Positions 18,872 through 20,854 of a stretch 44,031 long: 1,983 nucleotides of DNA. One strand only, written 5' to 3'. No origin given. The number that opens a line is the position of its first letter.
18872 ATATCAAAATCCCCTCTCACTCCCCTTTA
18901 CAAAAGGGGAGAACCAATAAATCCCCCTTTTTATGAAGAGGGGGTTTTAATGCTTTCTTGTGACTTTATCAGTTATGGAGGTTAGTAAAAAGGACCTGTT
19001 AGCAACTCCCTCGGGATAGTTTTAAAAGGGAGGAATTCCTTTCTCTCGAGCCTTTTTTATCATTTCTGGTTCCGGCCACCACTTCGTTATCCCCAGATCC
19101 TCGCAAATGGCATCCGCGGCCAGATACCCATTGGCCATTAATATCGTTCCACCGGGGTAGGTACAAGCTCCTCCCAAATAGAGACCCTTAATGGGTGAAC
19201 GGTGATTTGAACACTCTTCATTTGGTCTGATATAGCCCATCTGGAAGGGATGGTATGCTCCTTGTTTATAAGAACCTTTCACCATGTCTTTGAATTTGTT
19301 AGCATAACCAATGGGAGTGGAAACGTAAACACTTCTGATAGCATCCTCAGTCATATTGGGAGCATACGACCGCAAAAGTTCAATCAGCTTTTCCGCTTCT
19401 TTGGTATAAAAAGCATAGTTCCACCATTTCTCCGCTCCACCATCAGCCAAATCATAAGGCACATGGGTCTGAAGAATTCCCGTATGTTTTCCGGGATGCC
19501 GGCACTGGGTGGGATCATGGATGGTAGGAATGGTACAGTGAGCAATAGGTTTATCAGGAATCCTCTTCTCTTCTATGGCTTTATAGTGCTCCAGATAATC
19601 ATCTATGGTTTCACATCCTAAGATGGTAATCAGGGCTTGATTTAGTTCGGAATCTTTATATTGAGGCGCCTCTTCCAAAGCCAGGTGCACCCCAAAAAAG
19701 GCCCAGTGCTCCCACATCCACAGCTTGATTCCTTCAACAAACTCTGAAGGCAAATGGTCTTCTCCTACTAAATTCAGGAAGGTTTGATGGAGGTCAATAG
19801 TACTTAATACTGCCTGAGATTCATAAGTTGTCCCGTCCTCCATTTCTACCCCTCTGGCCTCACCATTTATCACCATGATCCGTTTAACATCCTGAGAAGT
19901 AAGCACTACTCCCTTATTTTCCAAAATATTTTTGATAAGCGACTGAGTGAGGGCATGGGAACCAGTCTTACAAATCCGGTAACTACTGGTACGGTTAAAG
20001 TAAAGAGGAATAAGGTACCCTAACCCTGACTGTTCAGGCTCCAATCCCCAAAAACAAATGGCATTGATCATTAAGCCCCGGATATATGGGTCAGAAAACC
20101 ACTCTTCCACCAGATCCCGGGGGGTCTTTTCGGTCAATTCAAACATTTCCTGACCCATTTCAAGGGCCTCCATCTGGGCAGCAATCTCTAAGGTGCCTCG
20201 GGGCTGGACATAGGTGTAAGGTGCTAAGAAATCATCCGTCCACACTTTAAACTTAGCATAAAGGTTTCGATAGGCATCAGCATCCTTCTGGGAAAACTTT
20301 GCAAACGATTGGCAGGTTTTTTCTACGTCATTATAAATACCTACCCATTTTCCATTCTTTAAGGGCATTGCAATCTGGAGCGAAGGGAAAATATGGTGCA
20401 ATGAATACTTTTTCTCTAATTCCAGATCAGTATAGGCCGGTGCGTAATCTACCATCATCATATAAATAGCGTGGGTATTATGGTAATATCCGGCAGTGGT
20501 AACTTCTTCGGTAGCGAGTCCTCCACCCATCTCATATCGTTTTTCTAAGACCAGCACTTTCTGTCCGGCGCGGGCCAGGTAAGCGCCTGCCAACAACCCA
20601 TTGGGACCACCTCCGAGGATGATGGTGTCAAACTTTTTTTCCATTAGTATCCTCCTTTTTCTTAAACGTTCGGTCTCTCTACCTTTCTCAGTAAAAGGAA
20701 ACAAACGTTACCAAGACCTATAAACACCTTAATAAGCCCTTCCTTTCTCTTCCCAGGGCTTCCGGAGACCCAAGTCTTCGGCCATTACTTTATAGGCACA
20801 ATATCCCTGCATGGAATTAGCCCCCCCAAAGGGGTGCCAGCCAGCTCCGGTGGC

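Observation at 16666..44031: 27-kb anaerobic catabolic island whose parts fit a methyl-group-to-acyl-CoA and phenolic funnel ending in ring hydrolysis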

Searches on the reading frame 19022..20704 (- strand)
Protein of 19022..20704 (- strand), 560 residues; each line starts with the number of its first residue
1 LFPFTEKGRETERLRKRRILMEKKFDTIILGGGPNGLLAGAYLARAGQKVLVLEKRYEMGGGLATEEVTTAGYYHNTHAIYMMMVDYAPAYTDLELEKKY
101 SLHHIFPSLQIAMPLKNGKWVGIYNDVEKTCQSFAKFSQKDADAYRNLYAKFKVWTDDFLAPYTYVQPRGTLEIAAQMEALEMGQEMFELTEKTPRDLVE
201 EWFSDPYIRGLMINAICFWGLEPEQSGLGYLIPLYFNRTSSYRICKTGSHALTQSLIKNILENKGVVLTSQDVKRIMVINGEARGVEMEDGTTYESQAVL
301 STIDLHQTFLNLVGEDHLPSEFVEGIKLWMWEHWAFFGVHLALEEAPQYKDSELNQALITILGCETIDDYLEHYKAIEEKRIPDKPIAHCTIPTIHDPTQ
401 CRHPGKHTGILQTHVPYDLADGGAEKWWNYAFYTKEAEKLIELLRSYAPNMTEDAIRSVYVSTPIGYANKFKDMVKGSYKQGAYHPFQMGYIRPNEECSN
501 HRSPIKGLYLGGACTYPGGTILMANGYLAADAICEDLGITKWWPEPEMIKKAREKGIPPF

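Call 3: search_protein_families(library=pfam, proteins=[window:19022-20704:-])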
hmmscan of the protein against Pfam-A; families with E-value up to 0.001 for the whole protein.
window:19022-20704:- (560 aa): 8 families
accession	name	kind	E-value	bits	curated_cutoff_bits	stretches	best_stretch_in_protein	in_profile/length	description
PF01593.30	Amino_oxidase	-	4.7e-10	39.8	19.8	1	36-309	3-260/443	Flavin containing amine oxidoreductase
PF13450.12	NAD_binding_8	-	2.2e-09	37.9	21.9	1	29-90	1-60/68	NAD(P)-binding Rossmann-like domain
PF01266.30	DAO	-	5.5e-08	33.2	27.9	1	26-132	1-58/353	FAD dependent oxidoreductase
PF12831.13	FAD_oxidored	-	3.6e-06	27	27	1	26-76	1-51/416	FAD dependent oxidoreductase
PF01946.23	Thi4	-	3.7e-06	26.8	26.2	1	24-63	17-57/235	Thi4 family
PF00890.30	FAD_binding_2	-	6.9e-06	25.9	20.4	1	26-64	1-39/414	FAD binding domain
PF03486.20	HI0933_like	-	1.5e-05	25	50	1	26-60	2-36/244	HI0933-like protein Rossmann domain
PF01494.25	FAD_binding_3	-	3.5e-05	23.6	22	1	25-56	2-33/349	FAD binding domain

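Call 6: search_protein_families(library=ncbifam, proteins=[window:19022-20704:-], max_evalue=0.00001)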
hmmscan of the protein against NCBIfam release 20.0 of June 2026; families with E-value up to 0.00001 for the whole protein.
window:19022-20704:- (560 aa): 11 families
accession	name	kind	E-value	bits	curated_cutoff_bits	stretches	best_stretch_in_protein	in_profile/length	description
NF045689.1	BCarotKetCrtO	equivalog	4.8e-63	213.6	1000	1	23-524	2-526/563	beta-carotene ketolase CrtO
TIGR02734.1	crtI_fam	subfamily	3.5e-25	88.7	238.1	1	28-521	2-474/504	phytoene desaturase family protein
NF058655.1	CrtID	equivalog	5.5e-19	68.4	640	1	28-521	2-467/478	bifunctional phytoene desaturase/3,4-desaturase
NF045637.1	carotdesatCrtDProt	equivalog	4.7e-17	61.7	580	1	28-315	2-287/485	1-hydroxycarotenoid 3,4-desaturase CrtD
TIGR02730.1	carot_isom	equivalog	7.9e-16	57.9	586.9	1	246-538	225-493/493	carotenoid isomerase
NF005560.0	PRK07233.1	equivalog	7.2e-11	41.6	252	1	28-77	4-56/435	hypothetical protein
NF005547.0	PRK07208.1-3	equivalog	3.1e-08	32.8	380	0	23-70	3-47/465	hypothetical protein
TIGR00292.1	TIGR00292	equivalog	5.6e-08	32.3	148.3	1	25-63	22-60/254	sulfide-dependent adenosine diphosphate thiazole synthase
TIGR02733.1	desat_CrtD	equivalog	3.5e-07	29.3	549.7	0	27-65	4-42/492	C-3',4' desaturase CrtD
TIGR03143.1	AhpF_homolog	hypoth_equivalog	6.2e-07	28.4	687.65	1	21-69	1-49/555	putative alkyl hydroperoxide reductase F subunit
NF003585.0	PRK05249.1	equivalog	3.3e-06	26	465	1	22-105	4-86/464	Si-specific NAD(P)(+) transhydrogenase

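Call 12: find_encoding_contigs(protein=window:19022-20704:-, flank=10000, max_places=6)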
Protein window:19022-20704:- (560 aa): no gene with exactly this product is on record in the collection.

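Call 16: find_homologous_proteins(query=window:19022-20644:-, max_evalue=1e-10)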
Query window:19022-20644:- (540 aa): 1699 proteins with E <= 1e-10 among 8000 candidates; the best 120 are listed.
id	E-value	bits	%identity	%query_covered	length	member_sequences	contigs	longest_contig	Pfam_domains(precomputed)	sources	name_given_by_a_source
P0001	0.0e+0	1278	100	100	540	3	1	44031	PF01946.24,PF01266.31,PF01593.31,PF13450.13,PF00890.31,PF03486.21,PF12831.14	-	-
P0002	0.0e+0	1070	81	100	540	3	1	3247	PF01946.24,PF01266.31,PF01593.31,PF13450.13,PF00890.31,PF03486.21,PF01494.26,PF12831.14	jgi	-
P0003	0.0e+0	1064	80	100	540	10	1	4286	PF01946.24,PF01266.31,PF01593.31,PF13450.13,PF00890.31,PF03486.21,PF01494.26,PF12831.14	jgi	-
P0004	0.0e+0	1064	82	100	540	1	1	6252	PF01946.24,PF01266.31,PF01593.31,PF13450.13,PF00890.31,PF03486.21,PF01494.26,PF12831.14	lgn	-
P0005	1.0e-257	874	66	100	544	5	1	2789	PF01946.24,PF01266.31,PF01593.31,PF13450.13,PF00890.31,PF03486.21,PF00996.25,PF01134.29,PF01494.26,PF12831.14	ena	-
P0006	9.3e-257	871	66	100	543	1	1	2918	PF01946.24,PF01266.31,PF01593.31,PF13450.13,PF00996.25,PF01494.26,PF12831.14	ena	-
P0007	3.0e-255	866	64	100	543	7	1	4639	PF01946.24,PF01266.31,PF01593.31,PF13450.13,PF00890.31,PF07992.21,PF03486.21,PF01134.29,PF01494.26,PF12831.14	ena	-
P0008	6.5e-251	852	65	99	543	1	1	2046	PF01946.24,PF01266.31,PF01593.31,PF13450.13,PF00890.31,PF07992.21,PF03486.21,PF01494.26,PF12831.14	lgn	-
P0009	1.3e-250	851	65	100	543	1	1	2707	PF01946.24,PF01266.31,PF01593.31,PF13450.13,PF00890.31,PF07992.21,PF03486.21,PF00996.25,PF01494.26,PF12831.14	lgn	-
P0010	1.3e-249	848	65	100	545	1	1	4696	PF01946.24,PF01266.31,PF01593.31,PF13450.13,PF00890.31,PF01494.26,PF12831.14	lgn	-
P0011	4.3e-243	826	63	99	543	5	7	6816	PF01946.24,PF01266.31,PF01593.31,PF13450.13,PF00890.31,PF01494.26,PF12831.14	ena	-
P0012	5.5e-243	826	64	100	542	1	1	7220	PF01946.24,PF01266.31,PF01593.31,PF13450.13,PF00890.31,PF07992.21,PF03486.21,PF01134.29,PF01494.26,PF12831.14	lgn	-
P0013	2.9e-240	817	62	99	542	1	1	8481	PF01946.24,PF01266.31,PF01593.31,PF13450.13,PF00890.31,PF07992.21,PF03486.21,PF01134.29,PF12831.14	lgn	-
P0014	3.6e-240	817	64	100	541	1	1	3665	PF01946.24,PF01266.31,PF01593.31,PF13450.13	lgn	-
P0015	2.9e-236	804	62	100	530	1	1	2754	PF01946.24,PF01266.31,PF01593.31,PF13450.13,PF00890.31,PF07992.21,PF03486.21,PF01494.26,PF12831.14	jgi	-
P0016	2.4e-234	797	59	100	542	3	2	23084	PF01946.24,PF01266.31,PF01593.31,PF13450.13,PF00890.31,PF07992.21,PF03486.21,PF01494.26,PF12831.14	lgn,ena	-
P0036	2.2e-210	718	57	99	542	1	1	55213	PF01946.24,PF01266.31,PF01593.31,PF13450.13,PF00890.31,PF07992.21,PF03486.21,PF01494.26,PF12831.14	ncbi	ncbi:MAG: NAD(P)/FAD-dependent oxidoreductase [Chloroflexota bacterium]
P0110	2.6e-191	655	53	99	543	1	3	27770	PF01946.24,PF01266.31,PF01593.31,PF13450.13,PF00890.31,PF07992.21,PF03486.21,PF01494.26,PF12831.14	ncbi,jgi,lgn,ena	jgi:phytoene dehydrogenase-like protein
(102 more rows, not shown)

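Call 17: find_encoding_contigs(protein=P0016, flank=10000, max_places=2)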
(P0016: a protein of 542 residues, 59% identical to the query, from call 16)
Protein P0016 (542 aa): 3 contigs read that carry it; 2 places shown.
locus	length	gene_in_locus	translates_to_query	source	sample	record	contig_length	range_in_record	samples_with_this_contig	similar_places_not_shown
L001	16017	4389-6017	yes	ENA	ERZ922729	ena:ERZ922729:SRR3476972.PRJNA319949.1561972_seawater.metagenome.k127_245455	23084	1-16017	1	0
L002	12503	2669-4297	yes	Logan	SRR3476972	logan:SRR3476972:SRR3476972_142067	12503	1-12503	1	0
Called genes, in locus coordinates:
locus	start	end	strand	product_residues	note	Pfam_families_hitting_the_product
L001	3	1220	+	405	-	?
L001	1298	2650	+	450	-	PF07044:DUF1329, PF17131:TP_0789-like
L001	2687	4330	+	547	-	PF01266:DAO (faint)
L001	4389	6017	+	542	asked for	PF00890:FAD_binding_2 (weak), PF01266:DAO (weak), PF01494:FAD_binding_3 (faint), PF01593:Amino_oxidase (faint), PF01946:Thi4, PF03486:HI0933_like (faint), PF12831:FAD_oxidored (weak), PF13450:NAD_binding_8, +1 more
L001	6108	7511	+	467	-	PF08541:ACP_syn_III_C (weak), PF12172:zf-ChsH2, PF01796:OB_ChsH2_C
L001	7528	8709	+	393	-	PF00108:Thiolase_N, PF22691:Thiolase_C_1, PF02803:Thiolase_C (weak)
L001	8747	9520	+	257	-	PF00106:adh_short, PF08659:KR, PF13561:adh_short_C2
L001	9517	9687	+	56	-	-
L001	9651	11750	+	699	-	PF01869:BcrAD_BadFG (faint), PF05378:Hydant_A_N, PF01968:Hydantoinase_A, PF19278:Hydant_A_C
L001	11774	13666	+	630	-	PF02538:Hydantoinase_B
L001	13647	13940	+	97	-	PF08882:Acetone_carb_G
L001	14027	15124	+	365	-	-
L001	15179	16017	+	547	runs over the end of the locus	PF00501:AMP-binding, PF13193:AMP-binding_C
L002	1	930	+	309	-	?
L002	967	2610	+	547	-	PF01266:DAO (faint)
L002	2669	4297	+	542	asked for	PF00890:FAD_binding_2 (weak), PF01266:DAO (weak), PF01494:FAD_binding_3 (faint), PF01593:Amino_oxidase (faint), PF01946:Thi4, PF03486:HI0933_like (faint), PF12831:FAD_oxidored (weak), PF13450:NAD_binding_8, +1 more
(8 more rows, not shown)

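Call 18: find_encoding_contigs(protein=P0110, flank=10000, max_places=2)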
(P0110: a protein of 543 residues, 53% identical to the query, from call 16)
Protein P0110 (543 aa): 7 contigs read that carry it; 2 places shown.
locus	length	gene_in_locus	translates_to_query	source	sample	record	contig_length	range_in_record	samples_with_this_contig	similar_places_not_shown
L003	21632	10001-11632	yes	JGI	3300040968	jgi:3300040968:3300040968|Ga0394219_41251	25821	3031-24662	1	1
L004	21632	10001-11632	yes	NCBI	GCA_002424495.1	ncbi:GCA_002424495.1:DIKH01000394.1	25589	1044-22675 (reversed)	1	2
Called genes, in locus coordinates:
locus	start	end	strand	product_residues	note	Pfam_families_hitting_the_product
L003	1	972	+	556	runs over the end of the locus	-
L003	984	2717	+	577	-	PF01946:Thi4, PF00890:FAD_binding_2 (faint), PF01266:DAO, PF01494:FAD_binding_3 (weak), PF01593:Amino_oxidase (weak), PF07992:Pyr_redox_2 (weak), PF12831:FAD_oxidored, PF13450:NAD_binding_8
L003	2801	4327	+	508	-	PF20695:UbiD_N, PF01977:UbiD, PF20696:UbiD_C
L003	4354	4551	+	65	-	PF02730:AFOR_N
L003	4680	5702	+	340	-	PF02730:AFOR_N, PF01314:AFOR_C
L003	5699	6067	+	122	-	PF01314:AFOR_C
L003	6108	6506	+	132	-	-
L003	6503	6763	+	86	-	-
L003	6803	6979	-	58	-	-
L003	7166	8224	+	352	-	PF01266:DAO (weak), PF01494:FAD_binding_3 (weak), PF03486:HI0933_like (weak), PF07992:Pyr_redox_2 (weak), PF13450:NAD_binding_8 (weak), PF13738:Pyr_redox_3 (weak), PF01494:FAD_binding_3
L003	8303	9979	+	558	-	-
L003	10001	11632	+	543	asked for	PF00890:FAD_binding_2 (weak), PF01266:DAO, PF01494:FAD_binding_3 (weak), PF01593:Amino_oxidase, PF01946:Thi4, PF03486:HI0933_like (weak), PF12831:FAD_oxidored (weak), PF13450:NAD_binding_8, +1 more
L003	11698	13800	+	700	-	PF05378:Hydant_A_N, PF01968:Hydantoinase_A, PF19278:Hydant_A_C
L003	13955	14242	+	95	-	-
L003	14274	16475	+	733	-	PF02538:Hydantoinase_B, PF08882:Acetone_carb_G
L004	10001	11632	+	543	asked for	PF00890:FAD_binding_2 (weak), PF01266:DAO, PF01494:FAD_binding_3 (weak), PF01593:Amino_oxidase, PF01946:Thi4, PF03486:HI0933_like (weak), PF12831:FAD_oxidored (weak), PF13450:NAD_binding_8, +1 more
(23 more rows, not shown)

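Call 26: find_related_loci(query=A1, collection=genome_contigs, flank=10000)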
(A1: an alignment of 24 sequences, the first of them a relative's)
Query A1 (540 aa) in genome_contigs; peptide patterns used: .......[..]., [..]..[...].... (x = any residue, [..] = any of these).
164 stretches matched a pattern; 145 encode a relative of the query (tblastn E <= 1e-3); the best 80 are kept; 75 distinct loci.
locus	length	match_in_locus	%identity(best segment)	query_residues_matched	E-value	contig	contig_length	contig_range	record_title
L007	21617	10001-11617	57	3-537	0e+0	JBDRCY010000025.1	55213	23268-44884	MAG: Chloroflexota bacterium isolate MEGAHIT-group-1.221 k141_11147907, whole genome shotgun sequence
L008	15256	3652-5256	54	1-537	0e+0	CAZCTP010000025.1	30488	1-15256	MAG TPA_asm: uncultured Thermodesulfobacteriota bacterium isolate binchicken_co172_233 genome assembly, contig: NODE_102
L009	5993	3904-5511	56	5-537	0e+0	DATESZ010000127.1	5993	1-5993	MAG TPA_asm: Syntrophales bacterium isolate SMAG_U8302 k141_631193, whole genome shotgun sequence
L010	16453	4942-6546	55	3-537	0e+0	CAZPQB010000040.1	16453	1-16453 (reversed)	MAG TPA_asm: uncultured Dehalococcoidaceae bacterium isolate SRP214966_co4_72 genome assembly, contig: NODE_3148_length_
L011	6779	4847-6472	54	1-537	0e+0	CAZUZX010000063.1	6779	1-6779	MAG TPA_asm: uncultured Dehalococcoidia bacterium isolate binchicken_co383_164 genome assembly, contig: NODE_4754_length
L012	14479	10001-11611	54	1-537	0e+0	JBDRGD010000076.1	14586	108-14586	MAG: Chloroflexota bacterium isolate MEGAHIT-group-1.411 k141_4758798, whole genome shotgun sequence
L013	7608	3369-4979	54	1-537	0e+0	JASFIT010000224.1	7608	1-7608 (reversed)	MAG: Desulfobacteraceae bacterium isolate D0608S20remetaG_Bin_205 D0608S20remetaG_FD_scaffold_3050_c1, whole genome shot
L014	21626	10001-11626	53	1-537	0e+0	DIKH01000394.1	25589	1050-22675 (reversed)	MAG TPA_asm: Desulfobacteraceae bacterium UBA5623 UBA5623_contig_109844, whole genome shotgun sequence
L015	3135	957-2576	51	2-537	0e+0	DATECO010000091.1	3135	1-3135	MAG TPA_asm: Nitrospiria bacterium isolate SMAG_U8274 k141_2728766, whole genome shotgun sequence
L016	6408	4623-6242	52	1-536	0e+0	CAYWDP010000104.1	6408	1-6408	MAG TPA_asm: uncultured Dehalococcoidia bacterium isolate SRP239594_co1_65 genome assembly, contig: NODE_8061_length_640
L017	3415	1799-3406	52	3-536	0e+0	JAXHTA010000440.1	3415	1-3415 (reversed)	MAG: Thermodesulfobacteriota bacterium isolate MAG12_tar_biofilm MAG12_440, whole genome shotgun sequence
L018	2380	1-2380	52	2-529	0e+0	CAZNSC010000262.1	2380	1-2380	MAG TPA_asm: uncultured Dehalococcoidales bacterium isolate binchicken_co294_13 genome assembly, contig: NODE_36789_leng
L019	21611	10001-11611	51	2-536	0e+0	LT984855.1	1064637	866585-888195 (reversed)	uncultured Desulfobacterium sp. isolate TRIP AH-1 genome assembly, scaffold: PITCH_a_scaffold2, whole genome shotgun seq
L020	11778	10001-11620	50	1-537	0e+0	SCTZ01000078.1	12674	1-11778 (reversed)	MAG: Chloroflexota bacterium isolate FW602_bin.16 FW602_bin.16-41097, whole genome shotgun sequence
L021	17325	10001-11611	51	2-536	0e+0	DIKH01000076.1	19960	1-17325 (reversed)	MAG TPA_asm: Desulfobacteraceae bacterium UBA5623 UBA5623_contig_177753, whole genome shotgun sequence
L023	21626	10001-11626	51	1-537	0e+0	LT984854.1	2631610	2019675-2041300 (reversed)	uncultured Desulfobacterium sp. isolate TRIP AH-1 genome assembly, scaffold: PITCH_a_scaffold1, whole genome shotgun seq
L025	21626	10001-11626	51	1-537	0e+0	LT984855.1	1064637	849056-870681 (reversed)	uncultured Desulfobacterium sp. isolate TRIP AH-1 genome assembly, scaffold: PITCH_a_scaffold2, whole genome shotgun seq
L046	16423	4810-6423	50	3-537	0e+0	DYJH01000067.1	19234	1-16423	MAG TPA_asm: Desulfonema limicola isolate FI88_41_9 Afr_mines_FI88_1044_length_19234_cov_3_496011, whole genome shotgun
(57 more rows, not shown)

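Call 35: find_encoding_contigs(protein=P0036, flank=10000, max_places=1)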
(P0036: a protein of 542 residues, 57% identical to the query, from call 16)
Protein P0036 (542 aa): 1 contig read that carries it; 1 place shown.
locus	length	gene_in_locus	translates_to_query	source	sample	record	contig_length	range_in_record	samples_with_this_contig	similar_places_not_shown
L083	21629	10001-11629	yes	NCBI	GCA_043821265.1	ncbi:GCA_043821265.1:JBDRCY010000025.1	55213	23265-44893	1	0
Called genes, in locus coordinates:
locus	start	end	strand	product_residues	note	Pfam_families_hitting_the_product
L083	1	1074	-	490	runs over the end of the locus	PF13589:HATPase_c_3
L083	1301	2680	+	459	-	PF01554:MatE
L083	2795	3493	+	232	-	PF00702:Hydrolase, PF13419:HAD_2, PF13242:Hydrolase_like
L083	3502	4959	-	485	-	PF20695:UbiD_N, PF01977:UbiD, PF20696:UbiD_C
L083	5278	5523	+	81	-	-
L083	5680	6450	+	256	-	PF00106:adh_short, PF08659:KR, PF13561:adh_short_C2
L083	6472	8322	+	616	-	PF02730:AFOR_N, PF01314:AFOR_C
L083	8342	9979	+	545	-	-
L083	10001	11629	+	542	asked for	PF00890:FAD_binding_2 (weak), PF01266:DAO (weak), PF01494:FAD_binding_3 (weak), PF01593:Amino_oxidase, PF01946:Thi4, PF03486:HI0933_like (faint), PF12831:FAD_oxidored, PF13450:NAD_binding_8, +1 more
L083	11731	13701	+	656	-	PF00724:Oxidored_FMN, PF00890:FAD_binding_2, PF03486:HI0933_like (weak), PF07992:Pyr_redox_2, PF12831:FAD_oxidored, PF13450:NAD_binding_8, PF13738:Pyr_redox_3, PF00070:Pyr_redox, +6 more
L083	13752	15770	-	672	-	PF02730:AFOR_N, PF01314:AFOR_C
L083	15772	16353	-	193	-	PF00037:Fer4 (faint), PF12797:Fer4_2 (weak), PF12837:Fer4_6 (faint), PF13237:Fer4_10 (faint), PF12838:Fer4_7 (weak), PF13187:Fer4_9 (weak), PF13247:Fer4_11, PF12838:Fer4_7 (weak), +1 more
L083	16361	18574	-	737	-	PF04879:Molybdop_Fe4S4, PF00384:Molybdopterin, PF01568:Molydop_binding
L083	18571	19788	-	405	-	PF02515:CoA_transf_3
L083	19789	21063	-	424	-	PF02515:CoA_transf_3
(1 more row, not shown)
